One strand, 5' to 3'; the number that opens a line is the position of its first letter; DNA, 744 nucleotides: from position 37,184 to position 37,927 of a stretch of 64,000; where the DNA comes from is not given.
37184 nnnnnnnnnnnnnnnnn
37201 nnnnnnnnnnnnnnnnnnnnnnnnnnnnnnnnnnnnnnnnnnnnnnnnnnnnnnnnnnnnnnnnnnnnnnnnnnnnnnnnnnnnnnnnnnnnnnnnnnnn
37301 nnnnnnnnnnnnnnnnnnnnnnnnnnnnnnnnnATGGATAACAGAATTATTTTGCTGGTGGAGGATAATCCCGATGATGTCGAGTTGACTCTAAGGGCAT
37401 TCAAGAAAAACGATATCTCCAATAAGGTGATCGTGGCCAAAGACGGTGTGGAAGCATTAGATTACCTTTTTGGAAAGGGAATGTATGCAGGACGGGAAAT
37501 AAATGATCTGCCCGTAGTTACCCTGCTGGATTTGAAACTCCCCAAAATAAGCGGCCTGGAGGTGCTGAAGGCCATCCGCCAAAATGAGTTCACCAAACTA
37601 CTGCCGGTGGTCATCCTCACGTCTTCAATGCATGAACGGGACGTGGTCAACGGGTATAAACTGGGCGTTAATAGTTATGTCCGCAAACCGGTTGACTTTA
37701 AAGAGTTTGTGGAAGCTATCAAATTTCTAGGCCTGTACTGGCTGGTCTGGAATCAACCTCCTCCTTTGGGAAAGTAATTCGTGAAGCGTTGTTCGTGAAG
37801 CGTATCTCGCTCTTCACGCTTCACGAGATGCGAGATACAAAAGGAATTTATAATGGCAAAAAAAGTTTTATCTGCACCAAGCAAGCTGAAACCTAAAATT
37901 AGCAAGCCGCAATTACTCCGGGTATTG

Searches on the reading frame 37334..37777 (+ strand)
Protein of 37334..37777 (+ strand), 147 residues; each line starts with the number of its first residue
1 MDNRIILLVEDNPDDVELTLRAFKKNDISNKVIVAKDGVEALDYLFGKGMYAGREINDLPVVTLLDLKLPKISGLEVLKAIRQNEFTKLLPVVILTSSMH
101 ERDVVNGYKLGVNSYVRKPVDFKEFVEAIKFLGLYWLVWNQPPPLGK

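Call 91: search_protein_families(library=pfam, proteins=[window:37334-37777:+], max_evalue=0.000001)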
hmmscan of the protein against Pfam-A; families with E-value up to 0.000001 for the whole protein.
window:37334-37777:+ (147 aa): 1 family
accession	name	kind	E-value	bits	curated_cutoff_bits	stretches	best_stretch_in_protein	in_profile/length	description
PF00072.30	Response_reg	-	1.8e-18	67.2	30.2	1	6-130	1-111/111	Response regulator receiver domain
